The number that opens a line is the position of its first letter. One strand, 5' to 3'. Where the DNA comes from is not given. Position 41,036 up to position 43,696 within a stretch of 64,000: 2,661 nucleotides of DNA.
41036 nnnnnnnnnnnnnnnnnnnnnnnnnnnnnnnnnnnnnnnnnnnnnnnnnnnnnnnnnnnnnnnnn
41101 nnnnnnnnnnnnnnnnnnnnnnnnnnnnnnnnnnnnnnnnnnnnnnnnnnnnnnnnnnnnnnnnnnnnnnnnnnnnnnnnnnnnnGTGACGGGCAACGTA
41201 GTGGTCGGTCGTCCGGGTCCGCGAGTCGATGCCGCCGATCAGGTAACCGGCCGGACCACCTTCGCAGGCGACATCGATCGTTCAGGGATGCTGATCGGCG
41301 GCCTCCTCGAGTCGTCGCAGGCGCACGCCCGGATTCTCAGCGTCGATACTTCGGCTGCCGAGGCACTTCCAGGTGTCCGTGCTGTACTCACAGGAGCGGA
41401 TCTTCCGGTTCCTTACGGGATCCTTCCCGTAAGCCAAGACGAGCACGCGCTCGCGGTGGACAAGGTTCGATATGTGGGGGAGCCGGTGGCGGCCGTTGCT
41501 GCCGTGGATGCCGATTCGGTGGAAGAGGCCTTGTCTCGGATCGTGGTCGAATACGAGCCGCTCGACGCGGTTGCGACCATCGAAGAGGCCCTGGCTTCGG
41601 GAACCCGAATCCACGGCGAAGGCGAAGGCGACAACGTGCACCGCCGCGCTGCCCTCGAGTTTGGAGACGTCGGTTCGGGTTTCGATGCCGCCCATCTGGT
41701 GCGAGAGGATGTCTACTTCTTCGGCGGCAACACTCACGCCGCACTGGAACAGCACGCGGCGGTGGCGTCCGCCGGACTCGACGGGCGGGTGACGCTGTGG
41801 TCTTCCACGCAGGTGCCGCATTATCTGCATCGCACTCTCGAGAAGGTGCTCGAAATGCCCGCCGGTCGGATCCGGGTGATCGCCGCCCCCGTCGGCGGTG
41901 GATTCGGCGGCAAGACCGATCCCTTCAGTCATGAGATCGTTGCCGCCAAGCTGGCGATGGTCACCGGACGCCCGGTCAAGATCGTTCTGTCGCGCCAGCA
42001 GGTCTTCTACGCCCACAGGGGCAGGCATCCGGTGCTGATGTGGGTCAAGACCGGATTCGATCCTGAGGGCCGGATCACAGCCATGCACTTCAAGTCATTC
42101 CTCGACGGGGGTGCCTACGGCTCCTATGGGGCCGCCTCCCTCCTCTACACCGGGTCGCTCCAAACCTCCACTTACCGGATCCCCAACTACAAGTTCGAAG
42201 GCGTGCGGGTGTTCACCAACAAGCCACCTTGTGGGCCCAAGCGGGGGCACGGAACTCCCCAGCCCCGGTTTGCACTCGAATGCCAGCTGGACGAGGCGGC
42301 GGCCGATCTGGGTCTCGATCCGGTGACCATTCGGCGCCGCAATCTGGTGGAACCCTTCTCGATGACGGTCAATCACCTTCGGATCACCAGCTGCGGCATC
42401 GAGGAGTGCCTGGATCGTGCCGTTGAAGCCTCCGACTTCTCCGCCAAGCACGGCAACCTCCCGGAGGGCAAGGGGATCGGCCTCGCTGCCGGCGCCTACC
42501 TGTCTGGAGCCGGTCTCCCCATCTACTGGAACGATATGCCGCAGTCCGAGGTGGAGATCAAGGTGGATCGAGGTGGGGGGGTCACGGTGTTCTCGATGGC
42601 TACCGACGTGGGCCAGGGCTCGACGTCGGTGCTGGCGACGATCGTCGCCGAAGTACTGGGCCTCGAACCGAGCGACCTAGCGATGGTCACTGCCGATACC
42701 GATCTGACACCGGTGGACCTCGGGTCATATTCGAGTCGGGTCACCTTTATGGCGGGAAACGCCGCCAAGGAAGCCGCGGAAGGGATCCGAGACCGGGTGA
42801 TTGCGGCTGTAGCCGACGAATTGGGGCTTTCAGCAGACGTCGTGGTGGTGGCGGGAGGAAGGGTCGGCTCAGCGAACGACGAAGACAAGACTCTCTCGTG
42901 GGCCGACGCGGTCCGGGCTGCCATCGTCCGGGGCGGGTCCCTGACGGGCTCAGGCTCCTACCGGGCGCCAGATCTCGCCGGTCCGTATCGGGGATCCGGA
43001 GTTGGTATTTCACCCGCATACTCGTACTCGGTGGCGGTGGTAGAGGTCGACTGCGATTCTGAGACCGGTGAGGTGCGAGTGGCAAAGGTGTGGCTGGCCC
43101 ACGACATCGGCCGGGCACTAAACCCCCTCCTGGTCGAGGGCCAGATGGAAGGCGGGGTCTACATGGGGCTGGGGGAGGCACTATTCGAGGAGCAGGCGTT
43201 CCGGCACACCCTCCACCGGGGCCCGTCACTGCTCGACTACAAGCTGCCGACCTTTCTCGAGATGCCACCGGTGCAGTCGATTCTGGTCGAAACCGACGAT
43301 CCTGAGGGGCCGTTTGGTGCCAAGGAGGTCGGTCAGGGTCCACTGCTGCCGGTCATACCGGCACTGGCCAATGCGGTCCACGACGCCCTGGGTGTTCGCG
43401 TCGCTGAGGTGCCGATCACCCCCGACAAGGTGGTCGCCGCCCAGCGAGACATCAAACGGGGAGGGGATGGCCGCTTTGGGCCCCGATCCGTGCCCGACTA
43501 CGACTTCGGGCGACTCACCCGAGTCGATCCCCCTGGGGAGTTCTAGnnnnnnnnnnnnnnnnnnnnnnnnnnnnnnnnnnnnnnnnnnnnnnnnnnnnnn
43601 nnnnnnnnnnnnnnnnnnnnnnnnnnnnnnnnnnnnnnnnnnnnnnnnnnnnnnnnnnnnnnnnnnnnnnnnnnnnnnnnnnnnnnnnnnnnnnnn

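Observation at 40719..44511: hcrCAB-like 4-hydroxybenzoyl-CoA reductase with the diagnostic Cys-rich insertion in the FAD subunit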

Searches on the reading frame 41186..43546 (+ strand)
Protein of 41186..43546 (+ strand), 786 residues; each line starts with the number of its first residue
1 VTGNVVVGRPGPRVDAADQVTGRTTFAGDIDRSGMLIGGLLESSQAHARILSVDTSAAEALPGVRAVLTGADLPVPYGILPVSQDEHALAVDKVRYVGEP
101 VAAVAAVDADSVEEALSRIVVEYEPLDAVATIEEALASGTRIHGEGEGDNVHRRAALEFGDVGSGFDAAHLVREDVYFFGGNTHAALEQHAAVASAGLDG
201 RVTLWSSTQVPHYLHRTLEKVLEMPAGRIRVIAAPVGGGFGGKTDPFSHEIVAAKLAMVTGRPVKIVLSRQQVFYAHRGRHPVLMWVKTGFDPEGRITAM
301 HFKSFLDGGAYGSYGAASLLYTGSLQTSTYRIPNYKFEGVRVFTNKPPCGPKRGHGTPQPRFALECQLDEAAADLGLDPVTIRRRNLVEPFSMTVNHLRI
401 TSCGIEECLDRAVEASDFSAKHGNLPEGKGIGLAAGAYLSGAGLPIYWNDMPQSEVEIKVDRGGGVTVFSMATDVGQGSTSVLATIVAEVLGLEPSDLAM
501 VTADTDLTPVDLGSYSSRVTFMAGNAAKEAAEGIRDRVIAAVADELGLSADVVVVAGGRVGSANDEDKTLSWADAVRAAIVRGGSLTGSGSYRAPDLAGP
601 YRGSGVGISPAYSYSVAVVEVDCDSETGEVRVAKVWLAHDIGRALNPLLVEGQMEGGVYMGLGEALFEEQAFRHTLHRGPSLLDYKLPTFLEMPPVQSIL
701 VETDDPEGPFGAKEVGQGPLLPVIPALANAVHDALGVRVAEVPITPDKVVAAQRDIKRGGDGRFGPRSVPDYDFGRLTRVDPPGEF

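Call 4: search_protein_families(library=ncbifam, proteins=[window:41186-43546:+], max_evalue=0.001)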
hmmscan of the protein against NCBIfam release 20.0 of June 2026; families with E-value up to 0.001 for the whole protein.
window:41186-43546:+ (786 aa): 13 families
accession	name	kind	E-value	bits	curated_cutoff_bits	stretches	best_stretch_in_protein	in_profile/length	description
TIGR03194.1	4hydrxCoA_A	equivalog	2.2e-259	862.9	994.55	1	12-752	2-745/746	4-hydroxybenzoyl-CoA reductase subunit alpha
NF043082.1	XdhA_XDHase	equivalog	1.4e-155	519.4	780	1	7-752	1-751/758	xanthine dehydrogenase subunit XdhA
NF007426.0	PRK09970.1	equivalog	3.1e-151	505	916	1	5-751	4-753/761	xanthine dehydrogenase molybdenum-binding subunit XdhA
TIGR03196.1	pucD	equivalog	6.8e-132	441.4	783.65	1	6-751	2-756/763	xanthine dehydrogenase subunit D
NF041018.1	glyceraldDH_alpha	equivalog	5.1e-114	382.3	790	1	7-749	3-740/741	glyceraldehyde dehydrogenase subunit alpha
TIGR03311.1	Se_dep_XDH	equivalog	2.8e-105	353.2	830.45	2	7-541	162-681/848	selenium-dependent xanthine dehydrogenase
NF040766.1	CODH_aero_grp5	exception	3.9e-101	339.5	950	2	6-571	4-586/785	aerobic carbon-monoxide dehydrogenase large subunit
TIGR02965.1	xanthine_xdhB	equivalog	3.5e-89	299.9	849.5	1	15-754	9-755/758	xanthine dehydrogenase molybdopterin binding subunit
NF045668.1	pterin_aldehy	equivalog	2.7e-88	297.1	1100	2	5-534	173-714/905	molybdopterin-dependent aldehyde oxidoreductase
TIGR03313.1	Se_sel_red_Mo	hypoth_equivalog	1.3e-86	291.2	1101.9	2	158-751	360-947/951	molybdopterin-dependent oxidoreductase Mo/Fe-S-binding subunit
NF041671.1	peri_hyde_PaoC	equivalog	9.4e-82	275.5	1180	1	5-752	16-730/735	aldehyde oxidoreductase molybdenum-binding subunit PaoC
TIGR02416.1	CO_dehy_Mo_lg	equivalog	3.3e-78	263.6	991.15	1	20-749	6-767/770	aerobic carbon-monoxide dehydrogenase large subunit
TIGR02969.1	mam_aldehyde_ox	subfamily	3.8e-51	173.7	1912.3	1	8-716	577-1261/1330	aldehyde oxidase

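Call 5: search_protein_families(library=pfam, proteins=[window:41186-43546:+], max_evalue=0.001)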
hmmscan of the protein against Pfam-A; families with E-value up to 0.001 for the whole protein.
window:41186-43546:+ (786 aa): 3 families
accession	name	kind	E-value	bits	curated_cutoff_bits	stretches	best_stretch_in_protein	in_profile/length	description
PF02738.23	MoCoBD_1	-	1.3e-75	254.1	27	1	150-387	8-244/244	Molybdopterin cofactor-binding domain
PF20256.3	MoCoBD_2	-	3.6e-66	224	27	1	419-694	12-283/283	Molybdopterin cofactor-binding domain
PF01315.27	Ald_Xan_dh_C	-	1.9e-25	89.7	31.3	1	21-126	1-109/110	Aldehyde oxidase and xanthine dehydrogenase, a/b hammerhead domain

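Call 7: search_solved_structures(query=window:41186-43546:+, show_alignments=1)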
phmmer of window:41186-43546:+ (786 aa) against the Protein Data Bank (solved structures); distinct sequences matched with E-value up to 0.001: 42.
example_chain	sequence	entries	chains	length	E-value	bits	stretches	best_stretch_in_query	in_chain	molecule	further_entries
1rm6_A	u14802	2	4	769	1.1e-187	629.4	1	7-750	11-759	4-hydroxybenzoyl-CoA reductase alpha subunit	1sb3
7dqx_A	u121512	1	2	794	9.5e-89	302.3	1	18-752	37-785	6-hydroxypseudooxynicotine dehydrogenase complex subunit gamma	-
1t3q_B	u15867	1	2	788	3.9e-79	270.5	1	18-751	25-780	quinoline 2-oxidoreductase large subunit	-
8uem_A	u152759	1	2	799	4.3e-79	270.4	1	20-753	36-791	Carbon monoxide dehydrogenase (Large chain), CoxL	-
3hrd_A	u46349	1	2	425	1.3e-70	242.3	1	6-414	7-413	Nicotinate dehydrogenase large molybdopterin subunit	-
2e1q_A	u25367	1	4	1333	4.6e-68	233.9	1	6-736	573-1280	Xanthine dehydrogenase/oxidase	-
2ckj_A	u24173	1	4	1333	5.6e-68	233.6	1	6-736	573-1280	XANTHINE OXIDOREDUCTASE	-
1fiq_C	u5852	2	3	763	6.9e-67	230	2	6-537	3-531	XANTHINE OXIDASE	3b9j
3sr6_C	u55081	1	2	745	7.1e-67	229.9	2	7-537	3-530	Xanthine dehydrogenase/oxidase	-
3etr_C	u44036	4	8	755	7.5e-67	229.9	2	7-537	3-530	Xanthine dehydrogenase/oxidase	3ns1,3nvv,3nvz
3nrz_C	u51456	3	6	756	7.6e-67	229.9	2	7-537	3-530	Xanthine dehydrogenase/oxidase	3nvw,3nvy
3eub_C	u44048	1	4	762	7.8e-67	229.8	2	7-537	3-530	Xanthine dehydrogenase/oxidase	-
1n5x_A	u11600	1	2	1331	5.1e-66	227.1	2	6-537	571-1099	Xanthine Dehydrogenase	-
3una_A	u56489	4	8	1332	5.1e-66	227.1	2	6-537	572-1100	Xanthine dehydrogenase/oxidase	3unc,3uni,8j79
1fo4_A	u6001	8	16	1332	5.1e-66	227.1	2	6-537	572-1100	XANTHINE DEHYDROGENASE | Xanthine dehydrogenase/oxidase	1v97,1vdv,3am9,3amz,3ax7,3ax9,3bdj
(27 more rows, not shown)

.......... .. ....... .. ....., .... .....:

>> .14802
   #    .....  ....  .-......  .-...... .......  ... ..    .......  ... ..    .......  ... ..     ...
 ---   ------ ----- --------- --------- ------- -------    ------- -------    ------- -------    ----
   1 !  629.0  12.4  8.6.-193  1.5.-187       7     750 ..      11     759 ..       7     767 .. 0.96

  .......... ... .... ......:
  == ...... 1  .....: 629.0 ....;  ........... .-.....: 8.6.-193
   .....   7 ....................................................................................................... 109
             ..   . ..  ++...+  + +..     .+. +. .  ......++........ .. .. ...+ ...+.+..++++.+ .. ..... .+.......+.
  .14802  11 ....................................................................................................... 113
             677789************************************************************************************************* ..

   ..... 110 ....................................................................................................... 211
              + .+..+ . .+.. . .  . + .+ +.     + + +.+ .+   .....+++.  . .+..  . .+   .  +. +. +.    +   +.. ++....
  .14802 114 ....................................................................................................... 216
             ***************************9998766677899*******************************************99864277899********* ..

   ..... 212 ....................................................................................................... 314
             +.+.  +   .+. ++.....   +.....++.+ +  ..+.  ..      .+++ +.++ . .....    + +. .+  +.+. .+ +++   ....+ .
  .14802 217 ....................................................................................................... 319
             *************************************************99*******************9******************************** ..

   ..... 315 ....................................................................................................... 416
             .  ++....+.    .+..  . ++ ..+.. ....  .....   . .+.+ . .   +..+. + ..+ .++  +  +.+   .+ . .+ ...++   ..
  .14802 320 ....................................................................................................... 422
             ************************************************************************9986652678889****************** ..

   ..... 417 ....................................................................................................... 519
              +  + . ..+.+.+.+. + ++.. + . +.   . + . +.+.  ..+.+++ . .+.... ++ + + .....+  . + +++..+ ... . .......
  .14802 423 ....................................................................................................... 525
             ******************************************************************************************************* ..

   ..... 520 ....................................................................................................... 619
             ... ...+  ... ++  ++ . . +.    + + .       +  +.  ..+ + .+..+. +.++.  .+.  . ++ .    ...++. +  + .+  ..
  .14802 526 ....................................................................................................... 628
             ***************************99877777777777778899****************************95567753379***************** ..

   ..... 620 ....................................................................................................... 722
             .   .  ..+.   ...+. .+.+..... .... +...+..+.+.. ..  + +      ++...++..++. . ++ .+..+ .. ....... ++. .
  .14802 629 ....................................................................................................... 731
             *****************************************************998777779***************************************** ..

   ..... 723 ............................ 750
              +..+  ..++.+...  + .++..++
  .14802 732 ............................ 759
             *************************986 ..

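Call 15: find_homologous_proteins(query=window:41186-43546:+, max_evalue=1e-50)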
Query window:41186-43546:+ (786 aa): 8000 proteins with E <= 1e-50 among 8000 candidates; the best 120 are listed.
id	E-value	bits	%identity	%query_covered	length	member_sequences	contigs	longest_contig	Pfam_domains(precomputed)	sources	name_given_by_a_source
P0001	0.0e+0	1756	100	100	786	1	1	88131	PF02738.24,PF20256.4,PF01315.28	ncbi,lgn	-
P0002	0.0e+0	1589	90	100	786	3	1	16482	PF02738.24,PF20256.4,PF01315.28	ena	-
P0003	0.0e+0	1562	88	100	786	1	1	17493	PF02738.24,PF20256.4,PF01315.28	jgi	-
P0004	0.0e+0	1560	88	100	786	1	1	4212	PF02738.24,PF20256.4,PF01315.28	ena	-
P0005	0.0e+0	1530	87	100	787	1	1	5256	PF02738.24,PF20256.4,PF01315.28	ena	-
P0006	0.0e+0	1529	86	100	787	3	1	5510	PF02738.24,PF20256.4,PF01315.28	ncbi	-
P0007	0.0e+0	1524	86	100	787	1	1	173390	PF02738.24,PF20256.4,PF01315.28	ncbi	-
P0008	0.0e+0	1512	85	100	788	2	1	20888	PF02738.24,PF20256.4,PF01315.28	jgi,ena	-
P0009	0.0e+0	1498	84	99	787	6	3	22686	PF02738.24,PF20256.4,PF01315.28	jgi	-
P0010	0.0e+0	1496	84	100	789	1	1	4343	PF02738.24,PF20256.4,PF01315.28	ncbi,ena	-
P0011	0.0e+0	1488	84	100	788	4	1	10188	PF02738.24,PF20256.4,PF01315.28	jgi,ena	-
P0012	0.0e+0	1472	84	99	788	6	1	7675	PF02738.24,PF20256.4,PF01315.28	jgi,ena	-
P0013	0.0e+0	1447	83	100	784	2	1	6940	PF02738.24,PF20256.4,PF01315.28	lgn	-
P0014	0.0e+0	1316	75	99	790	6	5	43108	PF02738.24,PF20256.4,PF01315.28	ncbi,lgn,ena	-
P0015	0.0e+0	1314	74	99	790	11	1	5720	PF02738.24,PF20256.4,PF01315.28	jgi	jgi:4-hydroxybenzoyl-CoA reductase alpha subunit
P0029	0.0e+0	1292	74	99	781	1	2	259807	PF02738.24,PF20256.4,PF01315.28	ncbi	-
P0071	0.0e+0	1253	71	99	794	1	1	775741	PF02738.24,PF20256.4,PF01315.28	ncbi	ncbi:MAG: xanthine dehydrogenase family protein molybdopterin-binding subunit [Acidimicrobiia bacter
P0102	0.0e+0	1199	69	99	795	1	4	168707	PF02738.24,PF20256.4,PF01315.28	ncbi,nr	ncbi:MAG: molybdopterin-dependent oxidoreductase [Armatimonadota bacterium]|nr:molybdopterin-depende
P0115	0.0e+0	1183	67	99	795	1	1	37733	PF02738.24,PF20256.4,PF01315.28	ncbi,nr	ncbi:MAG: molybdopterin-dependent oxidoreductase [Firmicutes bacterium]|nr:molybdopterin-dependent o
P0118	0.0e+0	1182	67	99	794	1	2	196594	PF02738.24,PF20256.4,PF01315.28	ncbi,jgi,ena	-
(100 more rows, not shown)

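Call 16: find_encoding_contigs(protein=P0001, flank=10000, max_places=3)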
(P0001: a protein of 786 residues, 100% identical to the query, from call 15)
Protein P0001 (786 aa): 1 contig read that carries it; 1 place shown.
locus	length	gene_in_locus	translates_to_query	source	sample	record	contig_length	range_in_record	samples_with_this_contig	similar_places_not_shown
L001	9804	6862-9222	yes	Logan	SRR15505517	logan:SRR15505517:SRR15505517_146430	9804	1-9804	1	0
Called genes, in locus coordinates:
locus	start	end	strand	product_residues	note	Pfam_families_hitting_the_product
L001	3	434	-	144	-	?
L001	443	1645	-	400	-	PF02515:CoA_transf_3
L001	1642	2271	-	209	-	PF00440:TetR_N, PF17932:TetR_C_24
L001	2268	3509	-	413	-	PF00682:HMGL-like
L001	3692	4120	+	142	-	PF12172:zf-ChsH2, PF01796:OB_ChsH2_C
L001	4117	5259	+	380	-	PF00108:Thiolase_N, PF00109:ketoacyl-synt (faint), PF02803:Thiolase_C, PF22691:Thiolase_C_1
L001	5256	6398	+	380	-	PF04303:PrpF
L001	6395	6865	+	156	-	PF00111:Fer2, PF13085:Fer2_3 (weak), PF01799:Fer2_2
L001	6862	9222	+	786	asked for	PF01315:Ald_Xan_dh_C, PF02738:MoCoBD_1, PF20256:MoCoBD_2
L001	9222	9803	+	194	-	?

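Call 17: find_encoding_contigs(protein=P0071, flank=10000, max_places=2)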
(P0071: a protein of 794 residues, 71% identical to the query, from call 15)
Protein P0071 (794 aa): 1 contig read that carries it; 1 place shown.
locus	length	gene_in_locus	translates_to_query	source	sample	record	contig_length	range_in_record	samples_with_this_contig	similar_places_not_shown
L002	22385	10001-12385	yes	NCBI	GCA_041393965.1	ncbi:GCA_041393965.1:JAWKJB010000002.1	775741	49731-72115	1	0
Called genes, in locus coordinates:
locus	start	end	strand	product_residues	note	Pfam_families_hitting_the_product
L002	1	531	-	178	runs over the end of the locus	PF01558:POR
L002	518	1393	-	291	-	PF02775:TPP_enzyme_C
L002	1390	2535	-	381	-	PF01855:POR_N, PF02780:Transketolase_C (faint), PF17147:PFOR_II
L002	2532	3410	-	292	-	PF01558:POR, PF12797:Fer4_2 (faint), PF14697:Fer4_21 (faint), PF00037:Fer4 (weak)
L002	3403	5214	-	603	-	PF01855:POR_N, PF02779:Transket_pyr (faint), PF02775:TPP_enzyme_C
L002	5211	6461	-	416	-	PF00682:HMGL-like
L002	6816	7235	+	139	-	PF12172:zf-ChsH2, PF01796:OB_ChsH2_C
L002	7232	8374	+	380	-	PF00108:Thiolase_N, PF00109:ketoacyl-synt (weak), PF02803:Thiolase_C, PF22691:Thiolase_C_1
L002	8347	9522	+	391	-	PF04303:PrpF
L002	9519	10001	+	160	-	PF13085:Fer2_3 (weak), PF00111:Fer2, PF01799:Fer2_2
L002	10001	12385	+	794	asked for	PF01315:Ald_Xan_dh_C, PF02738:MoCoBD_1, PF20256:MoCoBD_2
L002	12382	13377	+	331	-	PF00941:FAD_binding_5, PF03450:CO_deh_flav_C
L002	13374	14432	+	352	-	PF08240:ADH_N, PF01262:AlaDh_PNT_C (weak), PF00107:ADH_zinc_N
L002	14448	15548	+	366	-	PF00378:ECH_1, PF16113:ECH_2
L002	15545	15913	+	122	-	PF00378:ECH_1 (weak)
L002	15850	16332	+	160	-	PF00378:ECH_1, PF16113:ECH_2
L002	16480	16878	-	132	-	PF00582:Usp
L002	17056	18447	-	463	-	PF20695:UbiD_N, PF01977:UbiD, PF20696:UbiD_C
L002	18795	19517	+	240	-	PF00005:ABC_tran, PF13304:AAA_21 (faint)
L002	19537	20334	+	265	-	PF00528:BPD_transp_1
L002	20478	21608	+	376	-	PF13379:NMT1_2, PF09084:NMT1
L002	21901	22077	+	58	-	PF03030:H_PPase (weak)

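Call 24: find_encoding_contigs(protein=P0102, flank=10000, max_places=1)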
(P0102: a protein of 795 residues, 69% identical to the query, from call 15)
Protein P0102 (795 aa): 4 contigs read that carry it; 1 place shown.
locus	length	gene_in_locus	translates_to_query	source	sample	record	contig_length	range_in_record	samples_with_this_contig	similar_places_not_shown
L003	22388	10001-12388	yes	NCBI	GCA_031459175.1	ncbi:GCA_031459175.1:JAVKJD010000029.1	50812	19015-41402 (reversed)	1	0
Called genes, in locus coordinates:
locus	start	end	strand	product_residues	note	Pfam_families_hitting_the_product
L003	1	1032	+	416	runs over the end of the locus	PF01979:Amidohydro_1, PF07969:Amidohydro_3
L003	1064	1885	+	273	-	PF01048:PNP_UDP_1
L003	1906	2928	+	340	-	PF01408:GFO_IDH_MocA, PF02894:GFO_IDH_MocA_C, PF22725:GFO_IDH_MocA_C3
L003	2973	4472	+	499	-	PF01979:Amidohydro_1, PF07969:Amidohydro_3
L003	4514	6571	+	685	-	PF14871:GHL6, PF02638:GHL10 (weak), PF08532:Glyco_hydro_42M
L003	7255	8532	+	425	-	PF02638:GHL10, PF16373:DUF4985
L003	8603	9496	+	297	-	PF12802:MarR_2 (weak), PF25213:HVO_A0261_N (weak), PF09339:HTH_IclR, PF01614:IclR_C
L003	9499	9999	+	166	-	PF00111:Fer2, PF01799:Fer2_2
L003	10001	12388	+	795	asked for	PF01315:Ald_Xan_dh_C, PF02738:MoCoBD_1, PF20256:MoCoBD_2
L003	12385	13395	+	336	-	PF00941:FAD_binding_5, PF03450:CO_deh_flav_C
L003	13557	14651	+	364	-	PF01717:Meth_synt_2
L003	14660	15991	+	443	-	PF00501:AMP-binding, PF14535:AMP-binding_C_2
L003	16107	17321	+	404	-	PF13433:Peripla_BP_5 (weak), PF13458:Peripla_BP_6, PF01094:ANF_receptor, PF13433:Peripla_BP_5 (weak)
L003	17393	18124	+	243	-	PF00005:ABC_tran, PF12399:BCA_ABC_TP_C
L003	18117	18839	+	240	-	PF00005:ABC_tran, PF13304:AAA_21 (faint)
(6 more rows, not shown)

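Call 25: find_encoding_contigs(protein=P0115, flank=10000, max_places=1)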
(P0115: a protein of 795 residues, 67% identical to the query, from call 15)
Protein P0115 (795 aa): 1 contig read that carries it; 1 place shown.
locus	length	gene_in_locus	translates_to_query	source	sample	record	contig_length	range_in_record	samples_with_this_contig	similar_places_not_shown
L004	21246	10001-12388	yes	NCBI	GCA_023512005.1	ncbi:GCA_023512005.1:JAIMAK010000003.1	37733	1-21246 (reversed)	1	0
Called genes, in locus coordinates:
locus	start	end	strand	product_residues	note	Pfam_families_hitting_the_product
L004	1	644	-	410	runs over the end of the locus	PF07690:MFS_1, PF00083:Sugar_tr (faint), PF12832:MFS_1_like (weak), PF07690:MFS_1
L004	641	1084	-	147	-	PF02566:OsmC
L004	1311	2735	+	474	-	PF00171:Aldedh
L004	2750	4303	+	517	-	PF00501:AMP-binding, PF13193:AMP-binding_C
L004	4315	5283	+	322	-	PF01144:CoA_trans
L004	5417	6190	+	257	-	PF01144:CoA_trans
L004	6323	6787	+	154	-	PF01575:MaoC_dehydratas, PF13452:FAS1_DH_region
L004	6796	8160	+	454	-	PF02638:GHL10, PF16373:DUF4985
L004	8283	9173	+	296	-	PF09339:HTH_IclR, PF12802:MarR_2, PF01047:MarR (weak), PF01614:IclR_C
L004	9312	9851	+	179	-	PF00111:Fer2, PF01799:Fer2_2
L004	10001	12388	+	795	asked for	PF01315:Ald_Xan_dh_C, PF02738:MoCoBD_1, PF20256:MoCoBD_2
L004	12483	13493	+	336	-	PF00941:FAD_binding_5, PF03450:CO_deh_flav_C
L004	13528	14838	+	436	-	PF00501:AMP-binding, PF14535:AMP-binding_C_2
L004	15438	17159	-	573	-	PF00271:Helicase_C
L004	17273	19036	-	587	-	PF00270:DEAD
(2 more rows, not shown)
